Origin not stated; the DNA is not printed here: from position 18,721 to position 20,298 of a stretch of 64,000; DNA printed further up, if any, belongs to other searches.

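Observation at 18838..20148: Kinase-less histidine-kinase sensor-module protein, with a frameshifted paralog 32 kb away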

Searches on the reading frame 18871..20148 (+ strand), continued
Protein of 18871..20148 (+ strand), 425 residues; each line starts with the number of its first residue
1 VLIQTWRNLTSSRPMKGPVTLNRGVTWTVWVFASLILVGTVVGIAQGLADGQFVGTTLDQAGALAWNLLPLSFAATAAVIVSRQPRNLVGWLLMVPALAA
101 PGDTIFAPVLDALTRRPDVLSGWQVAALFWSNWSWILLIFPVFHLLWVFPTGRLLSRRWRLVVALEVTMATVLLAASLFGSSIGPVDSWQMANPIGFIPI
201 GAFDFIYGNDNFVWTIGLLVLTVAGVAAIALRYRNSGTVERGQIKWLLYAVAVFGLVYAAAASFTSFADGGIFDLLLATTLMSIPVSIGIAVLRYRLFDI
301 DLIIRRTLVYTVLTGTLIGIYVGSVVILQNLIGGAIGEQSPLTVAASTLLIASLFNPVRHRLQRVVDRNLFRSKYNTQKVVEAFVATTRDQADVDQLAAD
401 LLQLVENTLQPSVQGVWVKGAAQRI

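Call 26: fold_search(model_id=the predicted structure, library=pdb)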
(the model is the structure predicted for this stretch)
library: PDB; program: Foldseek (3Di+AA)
matches with E <= 10: 840; with E <= 0.001: 0
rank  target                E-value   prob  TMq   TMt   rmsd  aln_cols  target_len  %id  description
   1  6gpx_B                7.7e-03  1.00  0.28  0.41  10.3       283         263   14  CRYSTAL STRUCTURE OF CCR2A IN COMPLEX WITH MK-0812 (released 2019-01-02)
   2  8iy6_R                8.0e-03  1.00  0.29  0.38   9.6       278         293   14  ETB-Gi complex bound to Endotheline-1, focused on receptor (released 2023-08-16)
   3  9p80_R                1.3e-02  0.99  0.25  0.31  10.9       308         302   14  NTSR1-Gi-NTS(8-13) Complex in the Non-Canonical, AHD Open State (NC-Open-Apo) (released 2026-03-25)
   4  8iep_C                2.2e-02  0.99  0.27  0.35  13.2       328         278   12  Cryo-EM structure of GPR156C/D of G-protein free GPR156 (local refine) (released 2024-02-14)
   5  7wig_R                2.6e-02  0.94  0.24  0.29  14.1       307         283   13  Cryo-EM structure of the L-054,264-bound human SSTR2-Gi1 complex (released 2022-06-01)
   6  9v2n_R                2.7e-02  0.99  0.27  0.36   8.8       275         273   12  Macimorelin bound growth hormone secretagogue receptor in complex with Gq (released 2025-07-02)
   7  8yh0_R                2.7e-02  0.93  0.22  0.29  17.2       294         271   13  A3R-Gi complex bound to NECA (released 2024-11-06)
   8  8iei_A                2.9e-02  0.98  0.27  0.33  12.0       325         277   13  Cryo-EM structure of GPR156A/B of G-protein free GPR156 (local refine) (released 2024-02-14)
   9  9ut8_A                3.2e-02  0.92  0.22  0.14  21.5       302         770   12  The full-length human sweet taste receptor TAS1R2 and TAS1R3 in the apo state (released 2025-07-16)
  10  6to7_B                3.3e-02  1.00  0.31  0.38   9.4       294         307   12  Crystal structure of the Orexin-1 receptor in complex with suvorexant at 2.29 A resolution (released 2020-01-01)
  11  9uta_A                3.3e-02  0.90  0.21  0.25  20.9       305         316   13  The transmembrane domains of human sweet taste receptor TAS1R2 and TAS1R3 in the apo state (released 2025-07-16)
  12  5zbq                  3.6e-02  0.99  0.31  0.29   8.9       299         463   14  The Crystal Structure of human neuropeptide Y Y1 receptor with UR-MK299 (released 2018-04-25)
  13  9kt9_R                4.3e-02  0.99  0.31  0.41   9.5       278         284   15  Cryo-EM structure of HCA1-Gi complex with 3,5-DHBA (released 2025-12-10)
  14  6omm_R                4.3e-02  0.96  0.26  0.33  11.0       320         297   14  Cryo-EM structure of formyl peptide receptor 2/lipoxin A4 receptor in complex with Gi (released 2020-02-26)
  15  6pt3_B                4.7e-02  0.99  0.31  0.34   9.2       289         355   13  Crystal structure of the active delta opioid receptor in complex with the small molecule agonist DPI-287 (released 2019-12-11)
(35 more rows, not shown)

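Call 29: search_protein_families(library=pfam, proteins=[L008:12766-14391:+, L012:4909-5277:+, L008:9634-11139:+, L018:3644-6481:-, L019:5430-7778:-, L025:7977-10094:+, L025:5713-7980:+, L057:7727-9856:+, L039:3979-6324:+, L048:4636-6744:+], max_evalue=0.001)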
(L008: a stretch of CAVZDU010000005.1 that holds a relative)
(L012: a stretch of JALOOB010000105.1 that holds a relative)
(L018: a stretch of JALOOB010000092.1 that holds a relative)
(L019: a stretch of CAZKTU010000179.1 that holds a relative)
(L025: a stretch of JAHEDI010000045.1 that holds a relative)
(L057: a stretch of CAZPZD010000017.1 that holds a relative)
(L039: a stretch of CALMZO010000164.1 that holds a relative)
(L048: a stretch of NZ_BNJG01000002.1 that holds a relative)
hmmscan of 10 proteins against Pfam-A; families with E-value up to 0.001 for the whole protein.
L008:12766-14391:+ (541 aa): 6 families
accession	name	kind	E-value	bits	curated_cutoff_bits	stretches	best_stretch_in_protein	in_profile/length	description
PF07228.17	SpoIIE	-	5.9e-48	163.8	25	1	193-382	1-191/192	Stage II sporulation protein E (SpoIIE)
PF13581.12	HATPase_c_2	-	2.1e-20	73.5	27.4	1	403-529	1-126/127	Histidine kinase-like ATPase domain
PF13492.12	GAF_3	-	9.8e-07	29.7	27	1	37-126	44-127/129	GAF domain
PF13185.12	GAF_2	-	4.2e-06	27.4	28.6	1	77-126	87-135/136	GAF domain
PF02518.31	HATPase_c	-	2.9e-05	24.9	26.4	1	430-518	2-90/111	Histidine kinase-, DNA gyrase B-, and HSP90-like ATPase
PF01590.32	GAF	-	0.00021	22.2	22.4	1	80-125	89-132/133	GAF domain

L012:4909-5277:+ (122 aa): 2 families
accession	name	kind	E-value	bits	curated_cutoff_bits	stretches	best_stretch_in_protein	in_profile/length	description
PF01740.26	STAS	-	1.3e-12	47.8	22.6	1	19-117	7-106/106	STAS domain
PF13466.11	STAS_2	-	1.4e-10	41.6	29.2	1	25-105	1-80/80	STAS domain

L008:9634-11139:+ (501 aa): 12 families
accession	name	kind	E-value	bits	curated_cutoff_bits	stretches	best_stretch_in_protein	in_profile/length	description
PF07992.20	Pyr_redox_2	-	1.2e-57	196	26.1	1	8-327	2-291/291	Pyridine nucleotide-disulphide oxidoreductase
PF02852.28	Pyr_redox_dim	-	9e-23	81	25.3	1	349-450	1-103/110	Pyridine nucleotide-disulphide oxidoreductase, dimerisation domain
PF00070.33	Pyr_redox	-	4.2e-16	59.7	22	1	177-248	2-72/82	Pyridine nucleotide-disulphide oxidoreductase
PF13738.12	Pyr_redox_3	-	1.3e-15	57.9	30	1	131-311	117-305/305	Pyridine nucleotide-disulphide oxidoreductase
PF12831.13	FAD_oxidored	-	6e-11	42.7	27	1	8-59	1-53/416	FAD dependent oxidoreductase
PF01266.30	DAO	-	7.3e-09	36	27.9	1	8-43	1-38/353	FAD dependent oxidoreductase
PF13450.12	NAD_binding_8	-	1.6e-06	28.7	21.9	1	11-64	1-54/68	NAD(P)-binding Rossmann-like domain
PF03486.20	HI0933_like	-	9.2e-06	25.7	50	1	8-39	2-33/244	HI0933-like protein Rossmann domain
PF00890.30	FAD_binding_2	-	1.3e-05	25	20.4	1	8-42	1-36/414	FAD binding domain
PF01134.28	GIDA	-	5.1e-05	22.9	22.1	1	8-54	1-45/391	Glucose inhibited division protein A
PF01262.27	AlaDh_PNT_C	-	0.00025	21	23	0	8-36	30-58/214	Alanine dehydrogenase/PNT, C-terminal domain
PF05834.18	Lycopene_cycl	-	0.00033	20.3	23.4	0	8-39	1-34/380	Lycopene cyclase protein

L018:3644-6481:- (945 aa): 6 families
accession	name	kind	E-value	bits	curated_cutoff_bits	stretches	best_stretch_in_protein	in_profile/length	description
PF13191.12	AAA_16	-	3.7e-25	89.8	32.6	1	271-441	1-164/167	AAA ATPase domain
PF03704.23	BTAD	-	9.8e-17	62.1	22.1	1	101-237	4-146/146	Bacterial transcriptional activator domain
PF13424.12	TPR_12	-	7e-08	33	30.1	1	856-925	4-75/77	Tetratricopeptide repeat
PF07719.23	TPR_2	-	8.1e-06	26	27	0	815-846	1-32/34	Tetratricopeptide repeat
PF13414.12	TPR_11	-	0.00031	20.8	26.8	0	826-846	5-25/42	TPR repeat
PF13401.12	AAA_22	-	0.00062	20.5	27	0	298-435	10-110/130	AAA domain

L019:5430-7778:- (782 aa): 0 families

L025:7977-10094:+ (705 aa): 3 families
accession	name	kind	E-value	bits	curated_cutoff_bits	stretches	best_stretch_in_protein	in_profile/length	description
PF02518.31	HATPase_c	-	1.8e-08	35.2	26.4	1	614-699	6-109/111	Histidine kinase-, DNA gyrase B-, and HSP90-like ATPase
PF13185.12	GAF_2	-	0.00043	20.9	28.6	0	422-478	81-135/136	GAF domain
PF07730.19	HisKA_3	-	0.00044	21.2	24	1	519-574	12-66/68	Histidine kinase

L025:5713-7980:+ (755 aa): 1 family
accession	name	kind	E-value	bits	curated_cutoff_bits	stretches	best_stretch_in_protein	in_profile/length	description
PF07730.19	HisKA_3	-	1.6e-12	48.2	24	1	567-633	1-66/68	Histidine kinase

L057:7727-9856:+ (709 aa): 0 families

L039:3979-6324:+ (781 aa): 2 families
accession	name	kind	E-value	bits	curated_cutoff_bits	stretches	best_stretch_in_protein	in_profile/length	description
PF07730.19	HisKA_3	-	1.4e-15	58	24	1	585-652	1-68/68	Histidine kinase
PF02518.31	HATPase_c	-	7.7e-12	46.1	26.4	1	692-778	4-110/111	Histidine kinase-, DNA gyrase B-, and HSP90-like ATPase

L048:4636-6744:+ (702 aa): 6 families
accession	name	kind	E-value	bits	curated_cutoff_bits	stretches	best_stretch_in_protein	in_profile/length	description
PF07730.19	HisKA_3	-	8.6e-15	55.5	24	1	498-565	1-68/68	Histidine kinase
PF02518.31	HATPase_c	-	5e-12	46.7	26.4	1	605-691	3-109/111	Histidine kinase-, DNA gyrase B-, and HSP90-like ATPase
PF13492.12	GAF_3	-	1.6e-07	32.3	27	1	384-468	44-127/129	GAF domain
PF13581.12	HATPase_c_2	-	1.8e-05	25.1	27.4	1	611-653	35-82/127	Histidine kinase-like ATPase domain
PF13185.12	GAF_2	-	4.1e-05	24.2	28.6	1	418-469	86-136/136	GAF domain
PF01590.32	GAF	-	0.00034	21.6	22.4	0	420-468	87-133/133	GAF domain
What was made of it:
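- Tried and rejected: I first read the Pfam coordinates (GAF_3 positions 44-127 in the PP2C protein, call 29) as showing that the effector lacks exactly what the module's stub supplies.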

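Call 38: search_protein_families(library=pfam, alignment_id=A1, max_evalue=0.01)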
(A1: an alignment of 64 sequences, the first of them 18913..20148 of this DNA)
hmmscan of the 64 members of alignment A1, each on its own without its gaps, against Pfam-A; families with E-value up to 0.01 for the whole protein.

A. member 1, window:18913-20148:+ (411 aa): 0 families

B. families by the number of members that match (of 64 scanned): 2 families
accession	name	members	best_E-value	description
PF16927.11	HisKA_7TM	6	2e-06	N-terminal 7TM region of histidine kinase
PF10643.14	Cytochrome-c551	1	0.0012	Photosystem P840 reaction-centre cytochrome c-551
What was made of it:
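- On Pfam HisKA_7TM (PF16927): Six of 64 relatives hit weakly (call 38).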

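Call 41: find_encoding_contigs(protein=P0013, flank=6000, max_places=2)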
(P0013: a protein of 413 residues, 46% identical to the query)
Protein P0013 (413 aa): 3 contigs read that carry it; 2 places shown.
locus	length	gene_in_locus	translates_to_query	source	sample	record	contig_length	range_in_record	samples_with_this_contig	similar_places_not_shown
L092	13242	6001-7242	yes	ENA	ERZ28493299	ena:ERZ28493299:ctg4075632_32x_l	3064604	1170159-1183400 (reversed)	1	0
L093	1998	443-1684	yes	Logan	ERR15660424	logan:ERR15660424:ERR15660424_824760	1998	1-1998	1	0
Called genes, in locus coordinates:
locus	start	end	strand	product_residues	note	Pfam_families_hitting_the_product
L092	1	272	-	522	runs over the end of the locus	PF13570:Beta-prop_ACSF4 (weak), PF13360:PQQ_2, PF13570:Beta-prop_ACSF4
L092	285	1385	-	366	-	PF09587:PGA_cap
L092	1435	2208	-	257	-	PF20703:nSTAND1 (weak), PF02463:SMC_N (faint), PF09818:ABC_ATPase (faint), PF00005:ABC_tran, PF13304:AAA_21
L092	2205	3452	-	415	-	PF00528:BPD_transp_1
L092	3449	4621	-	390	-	PF00528:BPD_transp_1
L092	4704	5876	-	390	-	PF21827:New_glue (weak), PF00497:SBP_bac_3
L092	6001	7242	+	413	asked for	-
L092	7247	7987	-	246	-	PF02463:SMC_N (faint), PF00005:ABC_tran, PF13304:AAA_21 (weak)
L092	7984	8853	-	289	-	PF00528:BPD_transp_1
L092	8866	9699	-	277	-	PF00497:SBP_bac_3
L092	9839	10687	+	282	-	PF00497:SBP_bac_3, PF10613:Lig_chan-Glu_bd (weak)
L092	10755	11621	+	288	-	PF00528:BPD_transp_1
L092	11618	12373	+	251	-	PF00005:ABC_tran, PF13166:AAA_13 (faint), PF02463:SMC_N (weak), PF13304:AAA_21 (weak)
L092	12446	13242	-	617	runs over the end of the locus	PF13292:DXP_synthase_N, PF00456:Transketolase_N (faint), PF02779:Transket_pyr, PF02780:Transketolase_C, PF17147:PFOR_II (faint)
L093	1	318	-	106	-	?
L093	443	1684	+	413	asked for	-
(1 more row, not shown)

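Call 42: find_encoding_contigs(protein=P0008, flank=6000, max_places=2)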
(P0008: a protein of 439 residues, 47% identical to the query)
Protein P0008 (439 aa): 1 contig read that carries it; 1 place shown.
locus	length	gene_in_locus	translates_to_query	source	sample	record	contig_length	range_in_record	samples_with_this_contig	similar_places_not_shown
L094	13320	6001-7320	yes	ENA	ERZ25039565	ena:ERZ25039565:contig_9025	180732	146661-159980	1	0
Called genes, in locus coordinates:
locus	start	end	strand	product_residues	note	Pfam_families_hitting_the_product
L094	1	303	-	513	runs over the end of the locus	PF13570:Beta-prop_ACSF4 (weak), PF13360:PQQ_2, PF13570:Beta-prop_ACSF4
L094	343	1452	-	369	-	PF09587:PGA_cap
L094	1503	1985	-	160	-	PF00005:ABC_tran, PF13304:AAA_21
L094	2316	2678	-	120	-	PF00528:BPD_transp_1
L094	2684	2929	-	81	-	-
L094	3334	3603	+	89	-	-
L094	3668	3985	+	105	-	-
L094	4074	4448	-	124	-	-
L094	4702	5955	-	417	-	PF21827:New_glue (weak), PF00497:SBP_bac_3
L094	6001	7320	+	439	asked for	-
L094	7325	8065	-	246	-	PF00005:ABC_tran, PF02463:SMC_N (faint), PF13304:AAA_21 (weak)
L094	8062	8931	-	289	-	PF00528:BPD_transp_1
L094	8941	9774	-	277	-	PF00497:SBP_bac_3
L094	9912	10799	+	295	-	PF00497:SBP_bac_3, PF10613:Lig_chan-Glu_bd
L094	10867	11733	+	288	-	PF00528:BPD_transp_1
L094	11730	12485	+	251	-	PF00005:ABC_tran, PF13166:AAA_13 (faint), PF13304:AAA_21 (weak), PF02463:SMC_N (weak)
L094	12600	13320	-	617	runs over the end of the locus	PF13292:DXP_synthase_N, PF02779:Transket_pyr, PF02780:Transketolase_C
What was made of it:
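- A sibling long-contig assembly shows a similar error-dense stretch (L094, call 42).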

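Call 43: find_encoding_contigs(protein=P0005, flank=6000, max_places=2)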
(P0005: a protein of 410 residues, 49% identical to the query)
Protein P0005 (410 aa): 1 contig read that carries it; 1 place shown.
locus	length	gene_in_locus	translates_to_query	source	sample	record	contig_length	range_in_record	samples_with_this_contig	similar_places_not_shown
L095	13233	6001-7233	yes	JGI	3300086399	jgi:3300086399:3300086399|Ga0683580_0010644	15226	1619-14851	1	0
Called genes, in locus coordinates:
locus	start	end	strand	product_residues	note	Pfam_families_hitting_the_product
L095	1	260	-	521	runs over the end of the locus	PF01011:PQQ (faint), PF13570:Beta-prop_ACSF4 (weak), PF13360:PQQ_2, PF13570:Beta-prop_ACSF4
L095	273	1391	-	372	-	PF09587:PGA_cap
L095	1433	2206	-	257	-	PF02463:SMC_N (weak), PF09818:ABC_ATPase (faint), PF00005:ABC_tran, PF13304:AAA_21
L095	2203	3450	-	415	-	PF00528:BPD_transp_1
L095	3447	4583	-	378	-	PF00528:BPD_transp_1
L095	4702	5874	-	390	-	PF21827:New_glue (weak), PF00497:SBP_bac_3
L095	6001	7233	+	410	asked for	-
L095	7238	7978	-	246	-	PF02463:SMC_N (faint), PF00005:ABC_tran, PF13304:AAA_21 (weak)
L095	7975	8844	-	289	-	PF00528:BPD_transp_1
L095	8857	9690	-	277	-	PF00497:SBP_bac_3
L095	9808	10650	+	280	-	PF00497:SBP_bac_3, PF10613:Lig_chan-Glu_bd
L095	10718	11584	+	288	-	PF00528:BPD_transp_1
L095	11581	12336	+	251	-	PF02463:SMC_N (faint), PF00005:ABC_tran, PF13166:AAA_13 (faint), PF13304:AAA_21 (weak)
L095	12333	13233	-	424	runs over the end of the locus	?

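Call 60: search_solved_structures(query=A1, max_evalue=1)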
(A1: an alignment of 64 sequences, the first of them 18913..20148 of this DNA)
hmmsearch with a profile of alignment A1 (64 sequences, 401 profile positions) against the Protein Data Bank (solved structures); distinct sequences matched with E-value up to 1: 0.
